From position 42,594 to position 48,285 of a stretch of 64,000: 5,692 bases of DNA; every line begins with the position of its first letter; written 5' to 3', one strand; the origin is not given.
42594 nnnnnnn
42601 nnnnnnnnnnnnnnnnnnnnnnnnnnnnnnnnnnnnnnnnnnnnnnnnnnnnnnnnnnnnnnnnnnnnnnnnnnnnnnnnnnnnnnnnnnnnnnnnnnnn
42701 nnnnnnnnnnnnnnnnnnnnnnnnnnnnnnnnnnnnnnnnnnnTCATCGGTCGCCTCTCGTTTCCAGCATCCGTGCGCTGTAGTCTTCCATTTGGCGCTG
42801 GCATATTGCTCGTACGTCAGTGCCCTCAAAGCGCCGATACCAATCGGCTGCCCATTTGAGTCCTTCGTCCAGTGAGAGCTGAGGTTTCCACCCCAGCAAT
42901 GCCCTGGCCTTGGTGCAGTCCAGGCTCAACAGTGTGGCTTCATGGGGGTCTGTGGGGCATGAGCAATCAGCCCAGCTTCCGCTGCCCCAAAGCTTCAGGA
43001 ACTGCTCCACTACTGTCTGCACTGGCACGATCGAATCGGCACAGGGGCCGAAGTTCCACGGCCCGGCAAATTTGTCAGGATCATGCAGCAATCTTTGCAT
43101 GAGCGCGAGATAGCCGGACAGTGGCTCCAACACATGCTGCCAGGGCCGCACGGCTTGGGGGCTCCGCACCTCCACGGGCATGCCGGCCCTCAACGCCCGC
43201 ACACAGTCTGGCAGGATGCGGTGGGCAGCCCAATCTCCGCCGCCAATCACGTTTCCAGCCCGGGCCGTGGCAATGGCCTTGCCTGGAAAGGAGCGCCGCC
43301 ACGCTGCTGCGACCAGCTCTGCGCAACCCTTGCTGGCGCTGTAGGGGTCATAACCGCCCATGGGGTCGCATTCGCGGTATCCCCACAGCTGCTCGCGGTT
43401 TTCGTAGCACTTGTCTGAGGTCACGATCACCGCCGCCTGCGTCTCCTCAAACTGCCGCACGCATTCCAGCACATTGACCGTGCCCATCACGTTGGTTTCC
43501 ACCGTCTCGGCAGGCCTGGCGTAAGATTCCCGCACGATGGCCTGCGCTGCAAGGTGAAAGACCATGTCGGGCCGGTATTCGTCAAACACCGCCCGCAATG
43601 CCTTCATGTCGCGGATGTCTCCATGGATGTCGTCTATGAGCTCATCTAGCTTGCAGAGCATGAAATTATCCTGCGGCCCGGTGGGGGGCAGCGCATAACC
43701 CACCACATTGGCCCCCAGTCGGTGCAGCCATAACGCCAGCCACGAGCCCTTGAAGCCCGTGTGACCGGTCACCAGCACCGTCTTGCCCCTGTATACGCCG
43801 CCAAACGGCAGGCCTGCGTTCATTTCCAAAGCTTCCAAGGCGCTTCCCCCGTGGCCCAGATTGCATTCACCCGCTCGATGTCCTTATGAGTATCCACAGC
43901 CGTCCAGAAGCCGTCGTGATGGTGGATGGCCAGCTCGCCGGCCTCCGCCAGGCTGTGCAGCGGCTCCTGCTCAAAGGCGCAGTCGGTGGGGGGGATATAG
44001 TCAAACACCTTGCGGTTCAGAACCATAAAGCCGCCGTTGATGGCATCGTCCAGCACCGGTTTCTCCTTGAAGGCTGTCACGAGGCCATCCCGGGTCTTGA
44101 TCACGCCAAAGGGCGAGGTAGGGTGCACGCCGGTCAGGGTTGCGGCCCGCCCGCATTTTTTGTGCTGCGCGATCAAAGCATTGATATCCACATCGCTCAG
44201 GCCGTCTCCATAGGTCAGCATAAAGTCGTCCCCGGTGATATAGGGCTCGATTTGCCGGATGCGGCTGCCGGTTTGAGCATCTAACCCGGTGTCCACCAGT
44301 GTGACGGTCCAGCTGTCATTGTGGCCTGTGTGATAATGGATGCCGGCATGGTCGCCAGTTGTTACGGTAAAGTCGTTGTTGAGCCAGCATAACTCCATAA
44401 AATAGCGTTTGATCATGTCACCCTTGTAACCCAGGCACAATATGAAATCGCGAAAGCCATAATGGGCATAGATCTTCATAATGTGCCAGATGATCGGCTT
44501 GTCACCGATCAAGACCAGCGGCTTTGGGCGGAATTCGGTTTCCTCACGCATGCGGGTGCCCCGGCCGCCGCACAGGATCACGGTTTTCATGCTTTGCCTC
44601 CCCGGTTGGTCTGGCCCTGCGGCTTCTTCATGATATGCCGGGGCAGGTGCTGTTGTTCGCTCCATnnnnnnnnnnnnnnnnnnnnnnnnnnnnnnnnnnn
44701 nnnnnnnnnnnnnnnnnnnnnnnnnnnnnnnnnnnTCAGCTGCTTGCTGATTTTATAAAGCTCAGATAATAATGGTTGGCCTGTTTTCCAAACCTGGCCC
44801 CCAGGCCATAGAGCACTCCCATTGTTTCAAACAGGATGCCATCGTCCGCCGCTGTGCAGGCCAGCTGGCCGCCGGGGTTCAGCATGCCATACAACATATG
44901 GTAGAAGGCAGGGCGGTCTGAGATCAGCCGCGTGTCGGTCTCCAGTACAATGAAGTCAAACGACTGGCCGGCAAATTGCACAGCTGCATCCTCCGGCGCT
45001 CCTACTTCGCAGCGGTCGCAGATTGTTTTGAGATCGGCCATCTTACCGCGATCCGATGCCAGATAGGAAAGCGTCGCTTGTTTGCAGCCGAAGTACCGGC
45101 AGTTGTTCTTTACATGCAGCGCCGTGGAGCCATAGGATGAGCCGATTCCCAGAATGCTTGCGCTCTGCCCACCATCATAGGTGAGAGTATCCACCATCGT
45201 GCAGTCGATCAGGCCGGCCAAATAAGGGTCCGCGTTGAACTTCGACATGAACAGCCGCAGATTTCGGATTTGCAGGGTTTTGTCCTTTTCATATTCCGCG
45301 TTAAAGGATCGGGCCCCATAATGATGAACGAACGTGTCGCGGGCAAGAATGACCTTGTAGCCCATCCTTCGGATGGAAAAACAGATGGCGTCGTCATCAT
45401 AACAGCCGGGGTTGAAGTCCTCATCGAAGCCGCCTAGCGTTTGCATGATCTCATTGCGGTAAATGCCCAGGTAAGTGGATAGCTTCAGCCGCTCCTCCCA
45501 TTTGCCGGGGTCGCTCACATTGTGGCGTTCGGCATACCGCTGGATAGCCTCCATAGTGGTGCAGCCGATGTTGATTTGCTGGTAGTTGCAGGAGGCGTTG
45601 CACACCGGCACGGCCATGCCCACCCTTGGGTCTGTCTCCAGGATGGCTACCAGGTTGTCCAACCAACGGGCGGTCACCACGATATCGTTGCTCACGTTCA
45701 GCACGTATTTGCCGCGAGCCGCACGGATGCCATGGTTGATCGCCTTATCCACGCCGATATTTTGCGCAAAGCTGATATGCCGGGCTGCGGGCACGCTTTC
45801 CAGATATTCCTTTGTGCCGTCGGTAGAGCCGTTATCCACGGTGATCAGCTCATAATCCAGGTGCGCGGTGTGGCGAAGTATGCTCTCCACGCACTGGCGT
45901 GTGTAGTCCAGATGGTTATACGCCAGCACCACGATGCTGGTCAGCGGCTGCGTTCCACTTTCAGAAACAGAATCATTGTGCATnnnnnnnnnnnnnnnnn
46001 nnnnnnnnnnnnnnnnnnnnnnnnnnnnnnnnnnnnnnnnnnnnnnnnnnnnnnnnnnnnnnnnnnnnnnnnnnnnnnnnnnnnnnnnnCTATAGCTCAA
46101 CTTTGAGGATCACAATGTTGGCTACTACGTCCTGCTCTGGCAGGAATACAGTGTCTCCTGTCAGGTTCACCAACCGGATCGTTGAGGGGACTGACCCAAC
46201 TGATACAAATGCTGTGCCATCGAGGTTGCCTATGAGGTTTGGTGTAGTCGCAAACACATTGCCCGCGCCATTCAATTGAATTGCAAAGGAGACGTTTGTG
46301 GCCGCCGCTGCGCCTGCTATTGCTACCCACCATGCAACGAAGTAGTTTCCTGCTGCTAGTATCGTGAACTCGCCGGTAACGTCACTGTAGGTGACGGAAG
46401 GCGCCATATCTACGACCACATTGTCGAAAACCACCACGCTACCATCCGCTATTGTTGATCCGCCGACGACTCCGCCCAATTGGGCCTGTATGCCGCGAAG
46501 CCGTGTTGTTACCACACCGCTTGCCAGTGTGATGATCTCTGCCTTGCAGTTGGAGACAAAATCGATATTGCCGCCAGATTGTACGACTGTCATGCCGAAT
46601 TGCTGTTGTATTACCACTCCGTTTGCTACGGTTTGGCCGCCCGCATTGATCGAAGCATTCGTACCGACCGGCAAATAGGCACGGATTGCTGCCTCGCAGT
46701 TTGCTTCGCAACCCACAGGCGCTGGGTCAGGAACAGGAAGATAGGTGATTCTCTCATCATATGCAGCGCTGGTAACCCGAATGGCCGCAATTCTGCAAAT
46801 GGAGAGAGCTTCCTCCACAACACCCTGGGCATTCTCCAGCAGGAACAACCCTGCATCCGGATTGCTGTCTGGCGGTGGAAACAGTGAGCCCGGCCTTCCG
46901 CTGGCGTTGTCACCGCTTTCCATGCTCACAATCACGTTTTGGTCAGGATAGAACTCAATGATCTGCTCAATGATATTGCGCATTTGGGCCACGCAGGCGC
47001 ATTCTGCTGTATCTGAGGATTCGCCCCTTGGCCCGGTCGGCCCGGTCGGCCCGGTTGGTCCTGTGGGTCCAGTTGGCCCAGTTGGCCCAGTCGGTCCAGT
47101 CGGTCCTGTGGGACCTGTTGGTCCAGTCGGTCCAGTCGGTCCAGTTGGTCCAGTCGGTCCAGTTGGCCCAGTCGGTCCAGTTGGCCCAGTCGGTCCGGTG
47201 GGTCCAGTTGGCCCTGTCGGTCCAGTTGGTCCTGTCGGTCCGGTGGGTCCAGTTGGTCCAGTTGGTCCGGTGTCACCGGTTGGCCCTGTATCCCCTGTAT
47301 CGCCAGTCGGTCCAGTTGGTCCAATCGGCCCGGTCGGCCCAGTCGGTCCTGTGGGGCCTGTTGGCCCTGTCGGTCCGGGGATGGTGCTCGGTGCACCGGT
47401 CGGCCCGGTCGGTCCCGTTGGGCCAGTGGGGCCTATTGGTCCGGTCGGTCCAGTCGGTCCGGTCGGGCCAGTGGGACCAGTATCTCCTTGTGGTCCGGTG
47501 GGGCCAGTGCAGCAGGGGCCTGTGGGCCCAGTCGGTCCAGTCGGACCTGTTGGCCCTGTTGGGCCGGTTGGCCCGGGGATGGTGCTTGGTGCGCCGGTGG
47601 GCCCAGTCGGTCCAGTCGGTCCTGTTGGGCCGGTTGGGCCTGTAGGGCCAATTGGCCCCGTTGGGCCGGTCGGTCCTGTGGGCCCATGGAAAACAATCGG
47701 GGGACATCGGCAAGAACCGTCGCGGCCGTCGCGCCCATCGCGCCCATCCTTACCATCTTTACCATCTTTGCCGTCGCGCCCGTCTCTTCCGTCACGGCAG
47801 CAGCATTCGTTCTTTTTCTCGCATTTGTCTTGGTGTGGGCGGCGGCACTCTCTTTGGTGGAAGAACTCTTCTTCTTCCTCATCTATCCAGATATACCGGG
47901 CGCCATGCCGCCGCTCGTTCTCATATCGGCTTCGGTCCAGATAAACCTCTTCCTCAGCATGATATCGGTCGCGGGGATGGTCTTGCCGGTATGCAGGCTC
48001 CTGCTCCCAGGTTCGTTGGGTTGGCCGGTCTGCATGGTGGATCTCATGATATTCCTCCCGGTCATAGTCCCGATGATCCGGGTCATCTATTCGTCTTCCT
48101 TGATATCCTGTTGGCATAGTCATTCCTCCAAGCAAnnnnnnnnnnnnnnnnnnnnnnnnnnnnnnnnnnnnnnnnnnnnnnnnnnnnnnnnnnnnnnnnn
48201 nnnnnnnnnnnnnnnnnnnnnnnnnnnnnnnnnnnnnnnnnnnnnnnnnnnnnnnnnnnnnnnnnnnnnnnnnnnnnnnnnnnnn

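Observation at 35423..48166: Collagen-like (GPT)n / C1q-like protein gene heading a 12.7-kb operon for an unusual CDP-sugar: candidate dedicated glycosylation system for a spore-surface or filament glycoprotein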

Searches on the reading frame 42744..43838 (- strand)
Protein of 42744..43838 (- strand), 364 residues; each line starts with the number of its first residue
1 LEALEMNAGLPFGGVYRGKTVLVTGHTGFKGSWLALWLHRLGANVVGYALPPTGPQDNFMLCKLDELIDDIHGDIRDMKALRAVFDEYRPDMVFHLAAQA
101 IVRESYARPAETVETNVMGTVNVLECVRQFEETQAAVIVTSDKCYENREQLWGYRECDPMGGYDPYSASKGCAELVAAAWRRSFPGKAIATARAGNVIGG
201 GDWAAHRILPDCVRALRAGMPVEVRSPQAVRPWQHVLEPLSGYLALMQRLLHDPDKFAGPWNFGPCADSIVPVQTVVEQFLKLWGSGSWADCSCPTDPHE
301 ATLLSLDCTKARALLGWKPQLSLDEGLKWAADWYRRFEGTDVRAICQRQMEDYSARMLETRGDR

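Call 3: search_protein_families(library=pfam, proteins=[window:42744-43838:-], max_evalue=0.01)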
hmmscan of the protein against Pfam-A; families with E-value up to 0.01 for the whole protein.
window:42744-43838:- (364 aa): 6 families
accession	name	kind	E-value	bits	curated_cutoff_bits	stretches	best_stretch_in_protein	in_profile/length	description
PF16363.11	GDP_Man_Dehyd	-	3.3e-38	132.4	27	2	22-249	1-239/332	GDP-mannose 4,6 dehydratase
PF01370.27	Epimerase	-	2.8e-32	112.5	20.9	1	21-249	1-227/240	NAD dependent epimerase/dehydratase family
PF02719.21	Polysacc_synt_2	-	8.4e-14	51.9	20.2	1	68-231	56-201/293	Polysaccharide biosynthesis protein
PF04321.23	RmlD_sub_bind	-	4.7e-06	26.3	27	1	20-174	2-133/287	RmlD substrate binding domain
PF07993.18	NAD_binding_4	-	2.5e-05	24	20.1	1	91-199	90-209/258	Male sterility protein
PF01073.25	3Beta_HSD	-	4.1e-05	23.2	22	1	22-131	1-107/280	3-beta hydroxysteroid dehydrogenase/isomerase family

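Call 4: search_protein_families(library=ncbifam, proteins=[window:42744-43838:-], max_evalue=0.001)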
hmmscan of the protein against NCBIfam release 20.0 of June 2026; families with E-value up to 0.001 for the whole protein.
window:42744-43838:- (364 aa): 18 families
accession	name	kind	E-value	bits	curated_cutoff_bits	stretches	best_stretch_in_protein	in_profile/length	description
TIGR02622.1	CDP_4_6_dhtase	equivalog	2.3e-142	474.3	278.45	1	15-353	1-351/352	CDP-glucose 4,6-dehydratase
TIGR01181.1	dTDP_gluc_dehyt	equivalog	4.1e-32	111.5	365.1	1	21-336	2-313/321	dTDP-glucose 4,6-dehydratase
TIGR04180.1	EDH_00030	hypoth_equivalog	5.7e-23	81.4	475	1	21-247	1-225/297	NAD-dependent 4,6-dehydratase LegB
TIGR01179.1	galE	equivalog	1.5e-22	79.9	262.3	1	21-199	2-178/332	UDP-glucose 4-epimerase GalE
NF007582.0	PRK10217.1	equivalog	1e-18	67.5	698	1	19-236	2-229/355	dTDP-glucose 4,6-dehydratase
NF007490.0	PRK10084.1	subfamily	2.2e-18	66.4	649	1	21-196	3-197/361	dTDP-glucose 4,6-dehydratase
TIGR01472.1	gmd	equivalog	1.1e-15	57.7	415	1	20-184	2-173/342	GDP-mannose 4,6-dehydratase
NF007956.0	PRK10675.1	subfamily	8.2e-14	51.5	394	1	20-199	2-182/338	UDP-glucose 4-epimerase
NF042422.1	oxyalk_red_OleD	equivalog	1.3e-09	37.9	580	1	21-217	3-185/329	2-alkyl-3-oxoalkanoate reductase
NF042423.1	oxyalk_red_Shew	equivalog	3.5e-09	36.2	580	1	19-137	9-115/331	2-alkyl-3-oxoalkanoate reductase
NF011728.1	PRK15181.1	equivalog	9.9e-09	34.6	760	1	17-199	14-197/348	Vi polysaccharide biosynthesis UDP-N-acetylglucosaminuronic acid C-4 epimerase TviC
TIGR03466.1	HpnA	hypoth_equivalog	1.8e-08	33.7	367.65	1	20-131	2-104/327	hopanoid-associated sugar epimerase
TIGR03589.1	PseB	equivalog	7.4e-07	28.4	407.75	1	19-144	5-128/324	UDP-N-acetylglucosamine 4,6-dehydratase (inverting)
NF041015.1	UDPsulfquin_syn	equivalog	1.5e-06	27.4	575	1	64-132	64-135/384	UDP-sulfoquinovose synthase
NF043036.1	ErythonDh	equivalog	4.8e-06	26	325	1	21-141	3-125/321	D-erythronate dehydrogenase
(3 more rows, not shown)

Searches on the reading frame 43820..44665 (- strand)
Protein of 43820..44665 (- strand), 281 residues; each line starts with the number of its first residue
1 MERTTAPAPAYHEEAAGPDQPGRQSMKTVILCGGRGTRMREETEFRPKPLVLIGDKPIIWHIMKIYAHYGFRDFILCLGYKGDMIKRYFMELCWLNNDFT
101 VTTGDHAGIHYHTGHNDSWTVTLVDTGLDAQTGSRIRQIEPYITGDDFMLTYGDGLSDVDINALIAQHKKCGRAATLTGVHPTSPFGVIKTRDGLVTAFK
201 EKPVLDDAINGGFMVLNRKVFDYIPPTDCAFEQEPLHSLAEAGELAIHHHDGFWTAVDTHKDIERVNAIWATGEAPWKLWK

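Call 3: search_protein_families(library=pfam, proteins=[window:43820-44665:-], max_evalue=0.01)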
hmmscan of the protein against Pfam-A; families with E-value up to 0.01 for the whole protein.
window:43820-44665:- (281 aa): 2 families
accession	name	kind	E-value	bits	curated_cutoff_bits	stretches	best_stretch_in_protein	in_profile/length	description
PF00483.29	NTP_transferase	-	4.2e-20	72.8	21.2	1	27-267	1-239/245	Nucleotidyl transferase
PF12804.13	NTP_transf_3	-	1.9e-09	38.3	27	1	29-131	2-102/160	MobA-like NTP transferase domain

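Call 4: search_protein_families(library=ncbifam, proteins=[window:43820-44665:-], max_evalue=0.001)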
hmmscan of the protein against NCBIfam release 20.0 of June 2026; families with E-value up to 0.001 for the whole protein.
window:43820-44665:- (281 aa): 27 families (the best 25 are shown)
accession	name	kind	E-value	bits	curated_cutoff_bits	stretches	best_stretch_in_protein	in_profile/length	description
TIGR02623.1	G1P_cyt_trans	equivalog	3.3e-94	315.1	300.25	1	26-280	1-255/255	glucose-1-phosphate cytidylyltransferase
TIGR03992.1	Arch_glmU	subfamily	1.4e-25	90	292.1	2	26-91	1-66/393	bifunctional sugar-1-phosphate nucleotidylyltransferase/acetyltransferase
NF052502.1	man1P_GTase_Rv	exception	2.5e-24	85.8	440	1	27-275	2-235/352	mannose-1-phosphate guanylyltransferase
NF045761.1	NAMPUrTaseMurU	equivalog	1.4e-17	64.3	250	2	26-88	1-63/226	N-acetylmuramate alpha-1-phosphate uridylyltransferase MurU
NF041313.1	UDPGP_AglF_Halo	equivalog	9.3e-17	61.2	400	1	26-88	1-63/234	UTP--glucose-1-phosphate uridylyltransferase AglF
NF049965.1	GlMnHpPGnyltfHddC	equivalog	1.9e-16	60.4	300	1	26-91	1-66/221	D-glycero-D-manno-heptose 1-phosphate guanosyltransferase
NF041173.1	Sug_nt_acttase_Thmprot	equivalog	1.1e-13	50.9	600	2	96-267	47-224/405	bifunctional sugar-1-phosphate nucleotidylyltransferase/acetyltransferase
TIGR01208.1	rmlA_long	equivalog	1.1e-12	47.6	320.25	1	27-90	1-65/353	glucose-1-phosphate thymidylyltransferase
NF041135.1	IPPtranDIPPsyn_Thcocales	equivalog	1.2e-12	47.5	580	2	26-81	1-52/419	bifunctional L-myo-inositol-1-phosphate cytidylyltransferase/CDP-L-myo-inositol myo-inositolphosphotransferase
TIGR01173.1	glmU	equivalog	2.7e-07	29.8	366.85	1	26-104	1-78/452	bifunctional UDP-N-acetylglucosamine diphosphorylase/glucosamine-1-phosphate N-acetyltransferase GlmU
TIGR02091.1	glgC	equivalog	3.7e-07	29.6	424.9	1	28-210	3-183/364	glucose-1-phosphate adenylyltransferase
NF001947.0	PRK00725.1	subfamily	5.6e-07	28.7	470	1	26-209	17-199/426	glucose-1-phosphate adenylyltransferase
NF002772.0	PRK02862.1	equivalog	1.1e-06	27.6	537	0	146-209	117-184/429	glucose-1-phosphate adenylyltransferase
TIGR01099.1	galU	equivalog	3.5e-06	26.8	326.8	1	26-224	2-214/261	UTP--glucose-1-phosphate uridylyltransferase GalU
NF002023.0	PRK00844.1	subfamily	1.2e-05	24.4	458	1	25-206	6-184/408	glucose-1-phosphate adenylyltransferase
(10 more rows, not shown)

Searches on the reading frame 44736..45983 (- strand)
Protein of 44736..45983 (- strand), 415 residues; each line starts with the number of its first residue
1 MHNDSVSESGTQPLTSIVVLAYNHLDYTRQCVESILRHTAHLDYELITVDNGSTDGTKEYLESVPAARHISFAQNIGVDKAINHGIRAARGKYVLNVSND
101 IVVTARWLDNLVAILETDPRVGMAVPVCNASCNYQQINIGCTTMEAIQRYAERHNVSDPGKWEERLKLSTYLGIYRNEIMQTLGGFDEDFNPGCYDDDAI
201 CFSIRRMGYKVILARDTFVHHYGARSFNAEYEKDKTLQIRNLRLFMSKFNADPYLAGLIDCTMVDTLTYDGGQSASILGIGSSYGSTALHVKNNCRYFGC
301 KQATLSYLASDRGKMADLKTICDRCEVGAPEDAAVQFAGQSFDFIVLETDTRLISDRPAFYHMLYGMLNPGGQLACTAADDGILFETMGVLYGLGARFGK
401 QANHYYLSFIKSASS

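Call 3: search_protein_families(library=pfam, proteins=[window:44736-45983:-], max_evalue=0.01)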
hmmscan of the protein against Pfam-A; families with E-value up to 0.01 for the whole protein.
window:44736-45983:- (415 aa): 7 families
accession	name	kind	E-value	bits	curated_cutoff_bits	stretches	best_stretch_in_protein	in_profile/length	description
PF00535.33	Glycos_transf_2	-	1.8e-24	87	23.3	1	16-134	1-124/168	Glycosyl transferase family 2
PF13641.12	Glyco_tranf_2_3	-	1.3e-15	58.5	27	1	15-236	3-225/230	Glycosyltransferase like family 2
PF10111.15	Glyco_tranf_2_2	-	1.8e-05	24.8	27.3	1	28-197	12-192/276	Glycosyltransferase like family 2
PF13712.12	Glyco_tranf_2_5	-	7.2e-05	23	27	1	80-236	43-204/210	Glycosyltransferase like family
PF13704.12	Glyco_tranf_2_4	-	0.00036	21.4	27.5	1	32-77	7-53/98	Glycosyl transferase family 2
PF13506.12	Glyco_transf_21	-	0.0012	18.7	21.7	1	82-227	22-162/174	Glycosyl transferase family 21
PF08241.18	Methyltransf_11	-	0.0058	17.7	21.2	0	280-376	3-95/95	Methyltransferase domain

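Call 4: search_protein_families(library=ncbifam, proteins=[window:44736-45983:-], max_evalue=0.001)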
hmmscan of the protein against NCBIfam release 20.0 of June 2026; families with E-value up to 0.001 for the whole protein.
window:44736-45983:- (415 aa): 18 families
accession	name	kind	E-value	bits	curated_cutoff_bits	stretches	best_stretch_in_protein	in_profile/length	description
NF041875.1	EPS_EpsD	equivalog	1e-15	58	370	1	16-228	2-214/325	exopolysaccharide biosynthesis glycosyltransferase EpsD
NF007482.0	PRK10073.1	equivalog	5.9e-15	55.1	423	1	12-182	5-178/334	glycosyltransferase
TIGR03937.1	PgaC_IcaA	equivalog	2.7e-13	49.7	422.3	1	7-123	39-158/407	poly-beta-1,6-N-acetyl-D-glucosamine synthase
TIGR03965.1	mycofact_glyco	equivalog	1e-12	47.7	280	1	12-221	73-280/467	mycofactocin biosynthesis glycosyltransferase MftF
NF047683.1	TeichurnBiosyTuaG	equivalog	4.4e-10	39.6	400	1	11-110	4-106/252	teichuronic acid biosynthesis protein TuaG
TIGR03111.1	glyc2_xrt_Gpos1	hypoth_equivalog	6.5e-10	38.4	363.95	1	5-242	41-287/439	TIGR03111 family XrtG-associated glycosyltransferase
TIGR04009.1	wcaE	equivalog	3.7e-09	36.2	369.2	1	15-100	3-93/248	colanic acid biosynthesis glycosyltransferase WcaE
NF038299.1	EPS_HpsN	equivalog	7.3e-08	31.7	425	1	14-123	2-114/317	hormogonium polysaccharide biosynthesis glycosyltransferase HpsN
NF053739.1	GlytfEpsEBac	equivalog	1.4e-07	30.8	450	1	14-119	2-111/265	glycosyltransferase EpsE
NF047588.1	GlcsyltransPgfSStrep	equivalog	1.8e-07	30.7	500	1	16-112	4-107/308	glycosyltransferase PgfS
NF041394.1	GtaseAglG_Halo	equivalog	4.5e-07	29.4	440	1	16-122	4-114/304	glucosyl-dolichyl phosphate glucuronosyltransferase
TIGR04283.1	glyco_like_mftF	equivalog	1.9e-06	27.6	182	1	16-119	2-102/221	TIGR04283 family arsenosugar biosynthesis glycosyltransferase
TIGR04242.1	nodulat_NodC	equivalog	3.9e-06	26.1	550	1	5-131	40-171/395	chitooligosaccharide synthase NodC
TIGR01556.1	rhamnosyltran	subfamily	1.3e-05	24.6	200.55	1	44-227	22-207/281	rhamnosyltransferase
NF038302.1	EPS_HpsE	equivalog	3.3e-05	23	300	1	16-123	4-119/307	hormogonium polysaccharide biosynthesis glycosyltransferase HpsE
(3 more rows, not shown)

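Call 48: search_protein_families(library=phrogs, proteins=[window:44736-45983:-], max_evalue=0.01)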
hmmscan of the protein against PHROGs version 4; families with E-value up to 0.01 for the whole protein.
window:44736-45983:- (415 aa): 4 families
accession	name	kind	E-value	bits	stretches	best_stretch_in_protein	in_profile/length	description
phrog_841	-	moron, auxiliary metabolic gene and host takeover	3.9e-08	34.1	1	15-115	4-111/309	GtrB-like O-antigen conversion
phrog_29879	-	moron, auxiliary metabolic gene and host takeover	8.1e-05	23.2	0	14-135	5-135/239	galactosyl transferase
phrog_22332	-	moron, auxiliary metabolic gene and host takeover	0.00082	19.1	0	167-234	310-376/408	glycosyltransferase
phrog_2456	-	moron, auxiliary metabolic gene and host takeover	0.0011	19.6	0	17-87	7-71/239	glycosyltransferase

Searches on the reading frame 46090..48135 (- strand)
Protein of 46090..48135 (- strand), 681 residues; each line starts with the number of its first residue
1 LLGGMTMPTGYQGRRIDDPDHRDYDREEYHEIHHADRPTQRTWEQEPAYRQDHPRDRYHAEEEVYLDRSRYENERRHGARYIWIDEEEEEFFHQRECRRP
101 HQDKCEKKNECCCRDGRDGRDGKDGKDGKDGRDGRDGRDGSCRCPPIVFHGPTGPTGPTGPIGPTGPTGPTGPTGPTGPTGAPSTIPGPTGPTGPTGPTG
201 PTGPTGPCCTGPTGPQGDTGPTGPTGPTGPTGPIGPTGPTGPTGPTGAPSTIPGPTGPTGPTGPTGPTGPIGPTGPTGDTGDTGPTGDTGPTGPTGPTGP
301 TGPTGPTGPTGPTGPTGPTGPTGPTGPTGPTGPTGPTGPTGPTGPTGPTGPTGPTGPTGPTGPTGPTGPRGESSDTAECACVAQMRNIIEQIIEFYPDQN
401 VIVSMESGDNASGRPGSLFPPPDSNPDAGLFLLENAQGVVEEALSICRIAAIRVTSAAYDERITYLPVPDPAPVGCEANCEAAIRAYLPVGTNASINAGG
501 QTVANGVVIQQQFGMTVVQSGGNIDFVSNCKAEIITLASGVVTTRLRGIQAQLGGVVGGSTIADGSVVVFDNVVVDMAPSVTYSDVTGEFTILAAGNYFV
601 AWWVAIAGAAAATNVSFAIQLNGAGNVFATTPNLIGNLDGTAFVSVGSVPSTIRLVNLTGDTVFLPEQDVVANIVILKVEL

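Call 3: search_protein_families(library=pfam, proteins=[window:46090-48135:-], max_evalue=0.01)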
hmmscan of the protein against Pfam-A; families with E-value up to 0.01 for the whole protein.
window:46090-48135:- (681 aa): 1 family
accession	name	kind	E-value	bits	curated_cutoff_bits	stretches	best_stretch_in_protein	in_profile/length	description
PF01391.23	Collagen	-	3e-31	107.4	27.2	1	116-140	31-55/60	Collagen triple helix repeat (20 copies)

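Call 4: search_protein_families(library=ncbifam, proteins=[window:46090-48135:-], max_evalue=0.001)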
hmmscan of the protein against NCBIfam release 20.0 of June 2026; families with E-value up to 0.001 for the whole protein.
window:46090-48135:- (681 aa): 3 families
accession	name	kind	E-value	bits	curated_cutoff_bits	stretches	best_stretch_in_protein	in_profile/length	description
NF038329.2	gly_rich_SclB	equivalog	6e-37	127.6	325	3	254-375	123-244/442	LPXTG-anchored collagen-like adhesin Scl2/SclB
NF046116.1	adhesin_Lcl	equivalog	5.5e-24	84.5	500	2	258-374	52-168/431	collagen-like adhesin Lcl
NF038330.1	adhesin_SclA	exception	7e-24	85.2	400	2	234-381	116-259/405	LPXTG-anchored collagen-like adhesin Scl1/SclA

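Call 48: search_protein_families(library=phrogs, proteins=[window:46090-48117:-], max_evalue=0.01)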
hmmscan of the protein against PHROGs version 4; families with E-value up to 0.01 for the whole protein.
window:46090-48117:- (675 aa): 26 families (the best 25 are shown)
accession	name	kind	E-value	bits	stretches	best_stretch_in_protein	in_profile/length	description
phrog_5073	-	tail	4.3e-74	251.4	4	266-368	261-363/519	tail fiber protein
phrog_6320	-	tail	8.1e-67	227.6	3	243-410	87-231/745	tail fiber protein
phrog_819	-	tail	5.6e-59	201.3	3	180-325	476-668/1024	tail protein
phrog_8745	-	tail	2.7e-50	171.8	3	266-370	1413-1517/1803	tail fiber protein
phrog_366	-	tail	6.2e-37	129.1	4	293-383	312-399/474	tail fiber protein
phrog_17587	-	tail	8.8e-26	91.5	3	302-367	351-416/641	tail fiber protein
phrog_1806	-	tail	2.1e-25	90.5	4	244-369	108-231/276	collagen like minor tail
phrog_3420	-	unknown function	2.7e-23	82.5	2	222-367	236-383/929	-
phrog_10972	-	tail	2.8e-21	77.4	1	243-306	152-215/343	tail fiber protein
phrog_38766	-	head and packaging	3.2e-20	73.1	2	106-175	87-157/478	virion structural protein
phrog_1658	-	unknown function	1.5e-18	68.4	2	246-316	44-123/239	-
phrog_29268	-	unknown function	1.7e-18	67.1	2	248-362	421-535/653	-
phrog_18350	-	tail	7.2e-18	66.2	2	107-206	96-199/253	tail fiber protein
phrog_30509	-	tail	3.5e-17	63.4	5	261-332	43-114/254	collagen like minor tail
phrog_34255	-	unknown function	2.2e-14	53.2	2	168-367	248-442/1044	-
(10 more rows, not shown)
